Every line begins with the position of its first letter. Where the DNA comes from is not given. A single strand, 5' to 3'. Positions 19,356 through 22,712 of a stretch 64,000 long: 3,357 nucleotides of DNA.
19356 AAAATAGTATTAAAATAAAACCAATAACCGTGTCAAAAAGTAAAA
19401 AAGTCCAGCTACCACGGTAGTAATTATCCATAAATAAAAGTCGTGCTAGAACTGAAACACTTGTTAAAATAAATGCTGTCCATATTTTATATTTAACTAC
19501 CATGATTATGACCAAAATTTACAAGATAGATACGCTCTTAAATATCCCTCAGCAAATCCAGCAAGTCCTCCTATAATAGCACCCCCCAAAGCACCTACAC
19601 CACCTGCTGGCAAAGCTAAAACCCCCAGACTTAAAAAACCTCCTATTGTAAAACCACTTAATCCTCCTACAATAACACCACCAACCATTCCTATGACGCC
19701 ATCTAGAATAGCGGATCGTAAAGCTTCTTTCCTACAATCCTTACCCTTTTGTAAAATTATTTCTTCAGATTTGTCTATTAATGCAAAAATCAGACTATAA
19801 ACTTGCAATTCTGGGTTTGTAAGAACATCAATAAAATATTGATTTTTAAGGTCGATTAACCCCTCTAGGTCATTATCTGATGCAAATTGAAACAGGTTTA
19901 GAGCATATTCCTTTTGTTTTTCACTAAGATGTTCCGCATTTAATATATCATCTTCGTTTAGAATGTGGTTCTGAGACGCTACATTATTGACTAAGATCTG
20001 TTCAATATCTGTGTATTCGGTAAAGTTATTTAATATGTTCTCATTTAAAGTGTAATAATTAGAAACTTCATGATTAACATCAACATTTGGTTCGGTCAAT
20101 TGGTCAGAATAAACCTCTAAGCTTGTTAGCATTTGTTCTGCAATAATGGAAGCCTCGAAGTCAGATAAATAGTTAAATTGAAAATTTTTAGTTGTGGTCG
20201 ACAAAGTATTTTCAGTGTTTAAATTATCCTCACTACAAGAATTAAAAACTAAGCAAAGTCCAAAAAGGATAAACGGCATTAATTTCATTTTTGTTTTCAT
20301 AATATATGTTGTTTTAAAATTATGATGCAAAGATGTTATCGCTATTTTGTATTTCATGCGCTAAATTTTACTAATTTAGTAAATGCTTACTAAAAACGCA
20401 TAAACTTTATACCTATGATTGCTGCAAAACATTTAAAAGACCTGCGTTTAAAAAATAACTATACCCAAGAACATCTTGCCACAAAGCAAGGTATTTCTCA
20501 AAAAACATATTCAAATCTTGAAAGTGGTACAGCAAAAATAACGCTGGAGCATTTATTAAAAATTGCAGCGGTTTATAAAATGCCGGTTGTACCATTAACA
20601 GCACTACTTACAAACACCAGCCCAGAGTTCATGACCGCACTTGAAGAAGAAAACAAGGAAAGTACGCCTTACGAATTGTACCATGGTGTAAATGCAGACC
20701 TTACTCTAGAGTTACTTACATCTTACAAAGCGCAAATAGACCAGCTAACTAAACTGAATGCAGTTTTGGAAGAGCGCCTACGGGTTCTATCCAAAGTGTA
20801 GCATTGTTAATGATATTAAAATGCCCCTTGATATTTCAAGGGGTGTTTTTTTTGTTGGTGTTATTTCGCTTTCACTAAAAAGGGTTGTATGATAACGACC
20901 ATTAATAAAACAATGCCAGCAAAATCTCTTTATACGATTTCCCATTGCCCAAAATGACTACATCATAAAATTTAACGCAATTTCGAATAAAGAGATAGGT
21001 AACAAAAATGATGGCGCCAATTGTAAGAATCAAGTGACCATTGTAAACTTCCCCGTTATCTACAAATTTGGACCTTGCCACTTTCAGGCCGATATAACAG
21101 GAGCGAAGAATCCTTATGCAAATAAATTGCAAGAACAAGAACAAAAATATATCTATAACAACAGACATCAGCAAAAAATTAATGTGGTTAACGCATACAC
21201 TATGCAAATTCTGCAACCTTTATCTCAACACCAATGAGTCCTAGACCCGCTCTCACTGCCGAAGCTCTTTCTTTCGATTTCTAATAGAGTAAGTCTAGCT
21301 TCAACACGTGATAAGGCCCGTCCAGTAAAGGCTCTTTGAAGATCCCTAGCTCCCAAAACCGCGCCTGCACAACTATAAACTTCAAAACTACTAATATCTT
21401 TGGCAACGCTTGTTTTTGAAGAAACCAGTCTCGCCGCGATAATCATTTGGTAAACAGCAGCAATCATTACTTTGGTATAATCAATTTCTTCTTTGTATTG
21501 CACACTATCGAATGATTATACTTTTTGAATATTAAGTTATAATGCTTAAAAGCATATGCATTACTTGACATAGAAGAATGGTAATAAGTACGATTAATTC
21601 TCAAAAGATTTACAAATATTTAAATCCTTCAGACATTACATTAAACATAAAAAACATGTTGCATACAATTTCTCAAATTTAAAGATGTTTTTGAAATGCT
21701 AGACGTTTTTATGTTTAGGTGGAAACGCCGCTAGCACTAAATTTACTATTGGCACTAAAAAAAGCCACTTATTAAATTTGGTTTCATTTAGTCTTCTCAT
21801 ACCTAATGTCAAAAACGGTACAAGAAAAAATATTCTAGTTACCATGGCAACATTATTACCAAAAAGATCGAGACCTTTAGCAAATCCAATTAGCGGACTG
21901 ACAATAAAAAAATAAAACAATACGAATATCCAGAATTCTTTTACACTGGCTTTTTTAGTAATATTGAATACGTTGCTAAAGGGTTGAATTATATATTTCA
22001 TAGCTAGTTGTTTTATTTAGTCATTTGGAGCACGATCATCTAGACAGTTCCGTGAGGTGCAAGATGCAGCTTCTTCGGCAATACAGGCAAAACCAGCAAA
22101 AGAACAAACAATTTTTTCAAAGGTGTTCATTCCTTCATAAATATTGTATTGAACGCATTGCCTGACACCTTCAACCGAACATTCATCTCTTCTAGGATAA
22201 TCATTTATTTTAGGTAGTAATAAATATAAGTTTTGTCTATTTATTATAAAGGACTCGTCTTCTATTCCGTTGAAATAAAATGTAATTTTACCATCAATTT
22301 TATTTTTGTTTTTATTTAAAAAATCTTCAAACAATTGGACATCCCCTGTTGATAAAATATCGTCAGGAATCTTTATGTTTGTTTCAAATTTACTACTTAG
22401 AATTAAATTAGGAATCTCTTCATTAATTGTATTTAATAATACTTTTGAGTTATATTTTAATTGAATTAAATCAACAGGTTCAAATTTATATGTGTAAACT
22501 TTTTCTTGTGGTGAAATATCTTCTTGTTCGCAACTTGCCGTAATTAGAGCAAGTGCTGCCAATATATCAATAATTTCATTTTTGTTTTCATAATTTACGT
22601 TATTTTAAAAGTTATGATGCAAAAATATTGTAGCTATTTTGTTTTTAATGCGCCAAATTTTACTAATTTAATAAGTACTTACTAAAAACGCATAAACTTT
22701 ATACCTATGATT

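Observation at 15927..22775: Accessory island: triplicated XRE regulator / variable lipoprotein cassettes between pnp and rpe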

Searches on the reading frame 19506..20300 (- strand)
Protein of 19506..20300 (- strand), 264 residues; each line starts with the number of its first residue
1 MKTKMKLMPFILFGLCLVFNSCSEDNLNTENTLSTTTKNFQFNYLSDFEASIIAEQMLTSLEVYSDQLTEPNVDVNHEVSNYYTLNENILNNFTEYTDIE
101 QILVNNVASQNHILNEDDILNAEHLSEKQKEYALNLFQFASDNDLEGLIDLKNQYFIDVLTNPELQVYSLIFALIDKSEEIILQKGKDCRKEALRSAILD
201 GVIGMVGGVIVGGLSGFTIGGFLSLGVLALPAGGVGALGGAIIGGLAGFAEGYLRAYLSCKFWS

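Call 5: search_protein_families(library=pfam, max_evalue=1, proteins=[window:19506-20300:-])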
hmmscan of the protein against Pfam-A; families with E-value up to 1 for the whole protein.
window:19506-20300:- (264 aa): 1 family
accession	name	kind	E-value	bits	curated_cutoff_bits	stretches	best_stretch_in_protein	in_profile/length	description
PF12822.12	ECF_trnsprt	-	0.0067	16.9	30.7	1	199-260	29-94/169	ECF transporter, substrate-specific component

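Call 6: search_protein_families(library=ncbifam, max_evalue=1, proteins=[window:19506-20300:-])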
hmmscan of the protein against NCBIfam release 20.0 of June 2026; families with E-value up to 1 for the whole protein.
window:19506-20300:- (264 aa): 2 families
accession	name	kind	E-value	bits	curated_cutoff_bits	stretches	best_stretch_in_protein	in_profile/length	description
NF053689.1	BamJ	equivalog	0.059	13.6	100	1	1-43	1-44/184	BamJ family beta-barrel-assembly machinery protein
NF001123.0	PRK00139.1-1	equivalog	0.1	11.2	586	1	44-138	166-261/493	UDP-N-acetylmuramoyl-L-alanyl-D-glutamate--2,6-diaminopimelate ligase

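Call 23: find_homologous_proteins(query=window:19506-20300:-, max_evalue=10)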
Query window:19506-20300:- (264 aa): 2 proteins with E <= 10 among 3294 candidates.
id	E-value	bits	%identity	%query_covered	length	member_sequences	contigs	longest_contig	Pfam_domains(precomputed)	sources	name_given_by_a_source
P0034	5.1e-168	575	100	100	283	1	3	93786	-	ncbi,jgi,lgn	jgi:hypothetical protein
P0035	4.5e-69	251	45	100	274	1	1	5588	-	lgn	-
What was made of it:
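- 19506..20300 (-): Lipo2, 264 aa. Lipobox followed by C-SEDNL. The C-terminus has two four-glycine GxxxG ladders (204-216 and 236-248) bracketed by Cys189 and Cys260, both conserved in its one relative. Only 2 hits in 5.8 billion proteins (call 23).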

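Call 25: search_protein_families(library=padloc, max_evalue=1, proteins=[window:19506-20300:-])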
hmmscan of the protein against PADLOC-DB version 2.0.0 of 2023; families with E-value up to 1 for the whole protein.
window:19506-20300:- (264 aa): 0 families

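Call 72: find_encoding_contigs(protein=P0035, flank=5000, max_places=2)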
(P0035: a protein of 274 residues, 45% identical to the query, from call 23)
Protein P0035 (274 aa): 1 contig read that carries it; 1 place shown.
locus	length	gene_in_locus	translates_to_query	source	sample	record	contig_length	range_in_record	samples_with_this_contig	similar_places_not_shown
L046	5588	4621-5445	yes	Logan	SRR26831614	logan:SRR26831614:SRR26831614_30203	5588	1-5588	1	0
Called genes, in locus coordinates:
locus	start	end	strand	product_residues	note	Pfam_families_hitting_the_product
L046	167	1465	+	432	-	PF01266:DAO (faint), PF07992:Pyr_redox_2, PF13454:NAD_binding_9 (faint), PF13738:Pyr_redox_3 (weak), PF00070:Pyr_redox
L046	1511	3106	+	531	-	PF12801:Fer4_5 (weak), PF13237:Fer4_10 (weak), PF14697:Fer4_21, PF12838:Fer4_7 (weak), PF13187:Fer4_9 (weak)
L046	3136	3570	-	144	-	PF13778:DUF4174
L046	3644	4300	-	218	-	PF00834:Ribul_P_3_epim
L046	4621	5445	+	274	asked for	-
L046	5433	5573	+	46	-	-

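Call 84: search_protein_families(library=phrogs, max_evalue=0.01, proteins=[window:19506-20300:-])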
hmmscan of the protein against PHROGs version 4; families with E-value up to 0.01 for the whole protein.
window:19506-20300:- (264 aa): 0 families
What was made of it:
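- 19506..20300 (-): No family match (calls 5, 6, 25, 84).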

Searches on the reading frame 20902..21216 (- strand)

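Call 5: search_protein_families(library=pfam, max_evalue=1, proteins=[window:20902-21216:-])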
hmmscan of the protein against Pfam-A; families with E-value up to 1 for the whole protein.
window:20902-21216:- (104 aa): 1 family
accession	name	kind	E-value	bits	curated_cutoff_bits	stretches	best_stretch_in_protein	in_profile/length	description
PF25258.1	DUF7859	-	0.77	10.2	27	1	62-81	18-37/49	Family of unknown function (DUF7859)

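Call 6: search_protein_families(library=ncbifam, max_evalue=1, proteins=[window:20902-21216:-])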
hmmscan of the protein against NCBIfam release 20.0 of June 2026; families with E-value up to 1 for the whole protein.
window:20902-21216:- (104 aa): 0 families

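Call 25: search_protein_families(library=padloc, max_evalue=1, proteins=[window:20902-21216:-])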
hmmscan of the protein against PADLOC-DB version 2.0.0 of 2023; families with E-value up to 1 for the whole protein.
window:20902-21216:- (104 aa): 0 families

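Call 84: search_protein_families(library=phrogs, max_evalue=0.01, proteins=[window:20902-21216:-])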
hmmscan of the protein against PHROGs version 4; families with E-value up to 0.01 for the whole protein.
window:20902-21216:- (104 aa): 1 family
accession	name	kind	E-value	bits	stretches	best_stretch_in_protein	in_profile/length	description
phrog_6470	-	unknown function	0.0047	18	1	45-79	30-60/64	-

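Call 95: search_protein_families(library=pfam, max_evalue=1, proteins=[window:20902-21168:-])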
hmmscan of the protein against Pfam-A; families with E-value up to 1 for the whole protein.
window:20902-21168:- (88 aa): 0 families

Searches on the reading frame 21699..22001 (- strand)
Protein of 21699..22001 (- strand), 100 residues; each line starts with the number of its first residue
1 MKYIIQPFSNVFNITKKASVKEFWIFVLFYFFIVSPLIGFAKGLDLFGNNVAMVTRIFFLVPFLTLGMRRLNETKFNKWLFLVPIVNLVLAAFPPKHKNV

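Call 5: search_protein_families(library=pfam, max_evalue=1, proteins=[window:21699-22001:-])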
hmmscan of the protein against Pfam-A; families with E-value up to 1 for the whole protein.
window:21699-22001:- (100 aa): 4 families
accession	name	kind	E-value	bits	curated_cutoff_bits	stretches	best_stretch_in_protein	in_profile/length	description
PF05656.20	DUF805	-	5.9e-08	33.6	25.7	1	12-88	2-91/111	Protein of unknown function (DUF805)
PF19540.4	DUF6064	-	0.00077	19.9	27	1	14-86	99-168/210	Family of unknown function (DUF6064)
PF12666.12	PrgI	-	0.069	14.1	27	1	19-81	18-76/91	PrgI family protein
PF03383.21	Serpentine_r_xa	-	0.2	12.1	22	1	7-64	3-60/153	Caenorhabditis serpentine receptor-like protein, class xa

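Call 6: search_protein_families(library=ncbifam, max_evalue=1, proteins=[window:21699-22001:-])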
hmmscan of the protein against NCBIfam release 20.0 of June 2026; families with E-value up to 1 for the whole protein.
window:21699-22001:- (100 aa): 0 families

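Call 25: search_protein_families(library=padloc, max_evalue=1, proteins=[window:21699-22001:-])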
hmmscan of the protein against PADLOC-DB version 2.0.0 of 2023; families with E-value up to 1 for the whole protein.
window:21699-22001:- (100 aa): 0 families

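Call 84: search_protein_families(library=phrogs, max_evalue=0.01, proteins=[window:21699-22001:-])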
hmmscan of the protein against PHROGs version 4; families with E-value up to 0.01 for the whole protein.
window:21699-22001:- (100 aa): 1 family
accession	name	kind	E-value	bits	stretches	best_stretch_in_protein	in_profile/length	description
phrog_12855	-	moron, auxiliary metabolic gene and host takeover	7.8e-06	26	1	8-86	73-168/333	membrane protein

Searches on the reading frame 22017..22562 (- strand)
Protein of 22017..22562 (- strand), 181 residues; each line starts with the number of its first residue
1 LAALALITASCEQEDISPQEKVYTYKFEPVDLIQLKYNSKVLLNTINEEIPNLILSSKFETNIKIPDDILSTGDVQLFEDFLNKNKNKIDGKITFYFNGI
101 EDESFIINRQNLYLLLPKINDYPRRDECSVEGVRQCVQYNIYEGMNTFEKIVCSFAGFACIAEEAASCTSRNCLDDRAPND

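Call 5: search_protein_families(library=pfam, max_evalue=1, proteins=[window:22017-22562:-])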
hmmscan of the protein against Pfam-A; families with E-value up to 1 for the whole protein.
window:22017-22562:- (181 aa): 1 family
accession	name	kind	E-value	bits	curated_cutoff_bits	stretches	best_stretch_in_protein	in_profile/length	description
PF20799.2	PIMT_C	-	0.16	12.4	22.9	1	79-154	31-103/104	Protein-L-isoaspartyl O-methyltransferase, C-terminal domain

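Call 6: search_protein_families(library=ncbifam, max_evalue=1, proteins=[window:22017-22562:-])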
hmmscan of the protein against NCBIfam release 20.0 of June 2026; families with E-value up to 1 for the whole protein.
window:22017-22562:- (181 aa): 1 family
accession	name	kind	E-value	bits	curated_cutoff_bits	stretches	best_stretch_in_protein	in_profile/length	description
NF003897.0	PRK05434.1-5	equivalog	0.19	10.1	862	1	91-156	338-400/514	2,3-bisphosphoglycerate-independent phosphoglycerate mutase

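Call 25: search_protein_families(library=padloc, max_evalue=1, proteins=[window:22017-22562:-])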
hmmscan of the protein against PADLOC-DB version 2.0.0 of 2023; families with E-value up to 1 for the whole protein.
window:22017-22562:- (181 aa): 0 families

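Call 84: search_protein_families(library=phrogs, max_evalue=0.01, proteins=[window:22017-22562:-])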
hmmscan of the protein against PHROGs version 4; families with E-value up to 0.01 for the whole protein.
window:22017-22562:- (181 aa): 0 families
